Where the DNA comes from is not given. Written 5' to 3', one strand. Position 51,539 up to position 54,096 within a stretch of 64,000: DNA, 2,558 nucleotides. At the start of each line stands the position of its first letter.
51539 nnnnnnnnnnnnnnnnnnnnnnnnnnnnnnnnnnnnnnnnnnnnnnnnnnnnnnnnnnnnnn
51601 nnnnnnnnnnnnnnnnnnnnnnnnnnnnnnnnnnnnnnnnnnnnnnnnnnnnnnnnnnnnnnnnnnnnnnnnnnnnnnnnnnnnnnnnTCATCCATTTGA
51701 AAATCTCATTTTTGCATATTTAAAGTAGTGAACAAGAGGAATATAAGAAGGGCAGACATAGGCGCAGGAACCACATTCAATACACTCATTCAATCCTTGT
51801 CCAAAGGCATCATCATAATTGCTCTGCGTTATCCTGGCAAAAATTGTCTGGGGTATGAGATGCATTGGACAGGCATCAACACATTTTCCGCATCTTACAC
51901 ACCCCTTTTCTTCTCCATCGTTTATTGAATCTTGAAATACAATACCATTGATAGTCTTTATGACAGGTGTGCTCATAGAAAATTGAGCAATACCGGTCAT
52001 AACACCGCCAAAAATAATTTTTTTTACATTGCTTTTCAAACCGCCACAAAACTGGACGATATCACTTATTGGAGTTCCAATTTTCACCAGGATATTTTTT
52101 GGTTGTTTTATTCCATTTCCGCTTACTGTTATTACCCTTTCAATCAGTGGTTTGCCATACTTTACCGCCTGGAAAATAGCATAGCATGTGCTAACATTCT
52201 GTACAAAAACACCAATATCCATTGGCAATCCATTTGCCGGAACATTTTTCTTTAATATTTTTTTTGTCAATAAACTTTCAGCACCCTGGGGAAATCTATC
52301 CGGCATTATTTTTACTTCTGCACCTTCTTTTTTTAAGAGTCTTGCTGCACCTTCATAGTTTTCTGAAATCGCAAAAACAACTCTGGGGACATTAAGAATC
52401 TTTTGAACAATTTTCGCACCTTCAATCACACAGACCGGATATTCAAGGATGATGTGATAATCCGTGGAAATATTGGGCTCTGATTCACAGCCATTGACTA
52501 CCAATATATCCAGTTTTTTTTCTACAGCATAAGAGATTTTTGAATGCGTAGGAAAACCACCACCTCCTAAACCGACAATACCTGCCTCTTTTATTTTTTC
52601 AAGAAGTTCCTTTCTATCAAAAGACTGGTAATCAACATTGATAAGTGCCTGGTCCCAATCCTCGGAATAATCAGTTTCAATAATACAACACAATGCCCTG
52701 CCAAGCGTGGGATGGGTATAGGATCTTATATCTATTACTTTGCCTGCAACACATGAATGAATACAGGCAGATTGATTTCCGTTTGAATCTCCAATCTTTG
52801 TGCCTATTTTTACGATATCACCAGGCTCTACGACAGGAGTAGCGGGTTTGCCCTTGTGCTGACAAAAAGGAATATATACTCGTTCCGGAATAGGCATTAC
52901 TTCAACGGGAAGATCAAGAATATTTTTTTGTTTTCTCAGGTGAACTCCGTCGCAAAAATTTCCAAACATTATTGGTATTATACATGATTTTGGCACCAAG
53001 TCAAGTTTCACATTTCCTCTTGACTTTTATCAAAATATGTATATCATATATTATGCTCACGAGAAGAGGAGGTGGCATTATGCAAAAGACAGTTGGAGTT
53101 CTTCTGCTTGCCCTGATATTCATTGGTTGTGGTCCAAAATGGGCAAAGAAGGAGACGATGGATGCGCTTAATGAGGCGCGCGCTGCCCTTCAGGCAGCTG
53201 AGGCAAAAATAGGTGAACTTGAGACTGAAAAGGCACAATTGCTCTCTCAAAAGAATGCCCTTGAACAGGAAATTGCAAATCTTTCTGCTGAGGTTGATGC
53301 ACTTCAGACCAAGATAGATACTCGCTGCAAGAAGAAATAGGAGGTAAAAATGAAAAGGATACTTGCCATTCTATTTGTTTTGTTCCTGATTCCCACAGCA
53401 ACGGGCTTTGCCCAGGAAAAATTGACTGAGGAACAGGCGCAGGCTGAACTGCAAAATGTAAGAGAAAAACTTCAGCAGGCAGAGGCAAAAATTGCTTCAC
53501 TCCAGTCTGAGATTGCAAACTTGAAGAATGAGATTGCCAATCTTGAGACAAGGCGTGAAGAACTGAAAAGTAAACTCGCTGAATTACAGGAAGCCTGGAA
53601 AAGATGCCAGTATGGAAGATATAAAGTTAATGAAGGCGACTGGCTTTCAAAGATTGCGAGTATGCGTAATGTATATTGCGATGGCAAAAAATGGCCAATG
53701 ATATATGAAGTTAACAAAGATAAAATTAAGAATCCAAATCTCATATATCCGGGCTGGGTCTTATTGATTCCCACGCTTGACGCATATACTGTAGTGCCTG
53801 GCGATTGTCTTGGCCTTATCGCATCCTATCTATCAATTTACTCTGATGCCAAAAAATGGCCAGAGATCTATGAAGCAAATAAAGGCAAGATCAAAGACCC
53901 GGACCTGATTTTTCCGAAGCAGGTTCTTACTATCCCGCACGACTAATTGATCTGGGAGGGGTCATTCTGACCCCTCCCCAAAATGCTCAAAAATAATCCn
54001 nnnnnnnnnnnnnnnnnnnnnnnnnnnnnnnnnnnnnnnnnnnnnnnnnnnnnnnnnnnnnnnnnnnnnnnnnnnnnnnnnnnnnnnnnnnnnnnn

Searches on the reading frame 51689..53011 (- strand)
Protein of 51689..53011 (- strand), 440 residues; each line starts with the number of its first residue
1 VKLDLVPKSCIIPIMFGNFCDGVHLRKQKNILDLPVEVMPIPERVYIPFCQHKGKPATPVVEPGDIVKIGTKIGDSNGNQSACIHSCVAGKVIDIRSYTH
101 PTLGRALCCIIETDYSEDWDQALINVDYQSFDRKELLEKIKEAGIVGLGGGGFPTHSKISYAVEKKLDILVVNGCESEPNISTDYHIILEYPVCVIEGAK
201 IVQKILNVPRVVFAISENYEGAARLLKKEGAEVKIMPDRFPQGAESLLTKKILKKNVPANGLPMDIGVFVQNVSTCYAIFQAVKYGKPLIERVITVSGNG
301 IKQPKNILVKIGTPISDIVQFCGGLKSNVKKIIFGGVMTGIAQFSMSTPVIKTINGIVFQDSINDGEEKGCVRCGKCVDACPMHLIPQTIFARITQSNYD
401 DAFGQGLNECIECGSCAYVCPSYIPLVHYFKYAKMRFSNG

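Call 3: search_protein_families(library=pfam, proteins=[window:51689-53011:-], max_evalue=0.01)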
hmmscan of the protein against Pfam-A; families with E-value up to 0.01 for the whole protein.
window:51689-53011:- (440 aa): 18 families
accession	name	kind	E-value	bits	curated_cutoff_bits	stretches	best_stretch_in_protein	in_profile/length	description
PF01512.22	Complex1_51K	-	3.4e-38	131.3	31.2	1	140-280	1-149/150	Nuo51 FMN-binding domain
PF13375.12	RnfC_N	-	1.2e-24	86.7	25.6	1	18-114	2-99/101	RnfC Barrel sandwich hybrid domain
PF10531.15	SLBB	-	5.5e-11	42.6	27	1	293-342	1-55/55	SLBB domain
PF13237.11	Fer4_10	-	7.3e-09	35.9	25.5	1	368-421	6-53/53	4Fe-4S dicluster domain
PF13187.11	Fer4_9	-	1e-08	35.5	27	1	371-422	2-49/52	4Fe-4S dicluster domain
PF12838.12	Fer4_7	-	4.1e-08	34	27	1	371-422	2-50/52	4Fe-4S dicluster domain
PF13183.11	Fer4_8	-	1.4e-07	32.3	27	2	370-422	4-66/68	4Fe-4S dicluster domain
PF00037.32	Fer4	-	1.5e-07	31.3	21.1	2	371-383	8-20/24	4Fe-4S binding domain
PF13534.11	Fer4_17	-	8.9e-07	29.8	22.2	1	371-423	2-59/61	4Fe-4S dicluster domain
PF12800.12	Fer4_4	-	2.2e-05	24.9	24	1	370-383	3-16/17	4Fe-4S binding domain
PF12797.12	Fer4_2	-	4.9e-05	23.5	24.5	1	370-382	9-21/22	4Fe-4S binding domain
PF13746.11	Fer4_18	-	6.4e-05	23.6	27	0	396-426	47-77/114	4Fe-4S dicluster domain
PF25160.1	LdpA_Fe-S-bd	-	0.00027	21.1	27.6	0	368-388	25-45/49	LdpA Fe-S cluster-binding domain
PF13484.11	Fer4_16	-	0.00028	22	30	1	371-421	2-64/66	4Fe-4S double cluster binding domain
PF17179.9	Fer4_22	-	0.00071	20.8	27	0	364-384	74-94/95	4Fe-4S dicluster domain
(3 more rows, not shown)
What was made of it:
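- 51689..53011 (-): rnfC: NAD(H)/FMN module with two [4Fe-4S] motifs. The first start after the stop is GTG at 53011. Homologues suggest the ATG at 52969, giving 426 aa. Pfam finds RnfC_N, Complex1_51K, SLBB and Fer4 (call 3).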

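Call 4: search_protein_families(library=ncbifam, proteins=[window:51689-53011:-], max_evalue=0.01)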
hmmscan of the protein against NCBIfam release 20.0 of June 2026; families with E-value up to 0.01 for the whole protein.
window:51689-53011:- (440 aa): 36 families (the best 25 are shown)
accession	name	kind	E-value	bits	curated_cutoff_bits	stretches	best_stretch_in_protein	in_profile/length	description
TIGR01945.1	rnfC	subfamily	8e-135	449.7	245.95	1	19-437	4-431/435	RnfABCDGE type electron transport complex subunit C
NF003454.1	PRK05035.1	equivalog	1.5e-120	403.4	345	1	19-436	6-434/556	electron transport complex subunit RsxC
NF041837.1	rnfC_Methano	equivalog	2.8e-79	267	650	2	246-437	234-426/438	Rnf electron transport complex subunit RnfC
TIGR04481.1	PR_assoc_PrdC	equivalog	5.2e-50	170.5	490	1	47-379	3-325/425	proline reductase-associated electron transfer protein PrdC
NF003761.0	PRK05352.1-4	equivalog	5.2e-21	74.9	450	2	60-341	47-310/449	Na(+)-translocating NADH-quinone reductase subunit A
TIGR01959.1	nuoF_fam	equivalog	7.6e-15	54.2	558.65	1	130-228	32-132/410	NADH-quinone oxidoreductase subunit NuoF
TIGR01936.1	nqrA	equivalog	2.8e-11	43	321.05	1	54-340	38-305/446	NADH:ubiquinone reductase (Na(+)-transporting) subunit A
NF010120.0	PRK13596.1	equivalog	1.1e-10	40.6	389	1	132-219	39-129/433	NADH-quinone oxidoreductase subunit NuoF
NF003759.0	PRK05352.1-2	equivalog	7.7e-08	31.5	505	1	59-342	43-309/447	Na(+)-translocating NADH-quinone reductase subunit A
TIGR01971.1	NuoI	subfamily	4.8e-07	29.4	113.05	1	364-434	38-108/121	NADH-quinone oxidoreductase, chain I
NF008436.0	PRK11278.1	equivalog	1.6e-06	27.3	749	1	130-233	45-151/448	NADH-quinone oxidoreductase subunit NuoF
NF004536.0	PRK05888.1-1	equivalog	2.9e-06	26.7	212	1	364-433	54-123/180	NADH-quinone oxidoreductase subunit NuoI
TIGR00314.1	cdhA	equivalog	4.7e-06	24.7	781.3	1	368-435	398-464/784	CO dehydrogenase/acetyl-CoA synthase complex subunit alpha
NF004537.0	PRK05888.1-3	equivalog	1.8e-05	24.3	163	1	402-439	62-100/204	NADH-quinone oxidoreductase subunit NuoI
TIGR02512.1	FeFe_hydrog_A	subfamily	1.9e-05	23.7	405.95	1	369-422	7-64/375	[FeFe] hydrogenase, group A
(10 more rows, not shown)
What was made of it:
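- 51689..53011 (-): TIGR01945 scores 449.7 bits against a cutoff of 246 (call 4).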

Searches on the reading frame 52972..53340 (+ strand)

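Call 3: search_protein_families(library=pfam, proteins=[window:52972-53340:+], max_evalue=0.01)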
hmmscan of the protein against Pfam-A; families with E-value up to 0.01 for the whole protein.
window:52972-53340:+ (122 aa): 6 families
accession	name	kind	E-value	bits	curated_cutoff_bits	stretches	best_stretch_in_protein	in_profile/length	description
PF11932.13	DUF3450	-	0.00015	21.6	32.6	1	45-117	4-76/241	Protein of unknown function (DUF3450)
PF10805.13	DUF2730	-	0.00054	20.5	24.9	1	43-116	15-87/102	Protein of unknown function (DUF2730)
PF06103.16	DUF948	-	0.0058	17.2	37.2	1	60-115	22-77/89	Bacterial protein of unknown function (DUF948)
PF12325.13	TMF_TATA_bd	-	0.0063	17.1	29.1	1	60-114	8-62/115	TATA element modulatory factor 1 TATA binding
PF08614.16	ATG16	-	0.0078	16.8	33.7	1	66-117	69-120/200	Autophagy protein 16 (ATG16)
PF13851.11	GAS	-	0.0092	15.8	32.3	0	65-115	79-129/200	Growth-arrest specific micro-tubule binding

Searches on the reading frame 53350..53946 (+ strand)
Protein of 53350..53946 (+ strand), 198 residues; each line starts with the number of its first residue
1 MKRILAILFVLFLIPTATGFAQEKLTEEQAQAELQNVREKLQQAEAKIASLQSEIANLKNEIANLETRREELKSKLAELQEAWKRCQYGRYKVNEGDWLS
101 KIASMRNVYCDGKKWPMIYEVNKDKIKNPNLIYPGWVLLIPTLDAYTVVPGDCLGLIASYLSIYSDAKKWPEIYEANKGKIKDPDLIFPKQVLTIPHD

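Call 3: search_protein_families(library=pfam, proteins=[window:53350-53946:+], max_evalue=0.01)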
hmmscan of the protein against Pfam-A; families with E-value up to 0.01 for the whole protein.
window:53350-53946:+ (198 aa): 32 families (the best 25 are shown)
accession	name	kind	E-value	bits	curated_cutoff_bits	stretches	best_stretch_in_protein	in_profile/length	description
PF01476.26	LysM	-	1.2e-14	54.4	20.9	2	91-141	1-43/43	LysM domain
PF25450.1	Rab11-FIP3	-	2.8e-05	24.8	31.9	1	27-85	49-107/125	Rab11-FIP3-like domain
PF11932.13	DUF3450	-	0.00016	21.5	32.6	1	26-82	31-87/241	Protein of unknown function (DUF3450)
PF11559.13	ADIP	-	0.00034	21.1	34.3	1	29-85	63-119/151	Afadin- and alpha -actinin-Binding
PF09787.14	Golgin_A5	-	0.00046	20.3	31.7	1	26-87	41-103/305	Golgin subfamily A member 5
PF09762.14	CCDC93_CC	-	0.00047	19.7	30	1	25-87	123-184/429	CCDC93 coiled-coil domain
PF06785.16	UPF0242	-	0.00049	20.6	33.5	1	22-90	73-136/194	Uncharacterised protein family (UPF0242) N-terminus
PF05667.16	CCDC22_CC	-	0.00058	19.6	39.2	1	21-84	201-264/477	CCDC22 protein coiled-coil region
PF10805.13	DUF2730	-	0.00079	19.9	24.9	1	5-81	14-91/102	Protein of unknown function (DUF2730)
PF06005.17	ZapB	-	0.00081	20.3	31.5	1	39-93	4-58/71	Cell division protein ZapB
PF19220.6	Rod_CreS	-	0.00091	18.8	100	1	20-82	15-77/359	Crescentin, rod domain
PF08614.16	ATG16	-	0.00096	19.8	33.7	1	25-84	95-154/200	Autophagy protein 16 (ATG16)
PF04108.17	ATG17_like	-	0.0011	18.9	43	1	28-108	10-89/355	Autophagy protein ATG17-like domain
PF08286.16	Spc24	-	0.0012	19.5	25.3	1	31-78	3-50/109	Spc24 subunit of Ndc80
PF23203.1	KIF21A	-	0.0016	18.7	28.5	1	24-77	59-114/161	KIF21A-like domain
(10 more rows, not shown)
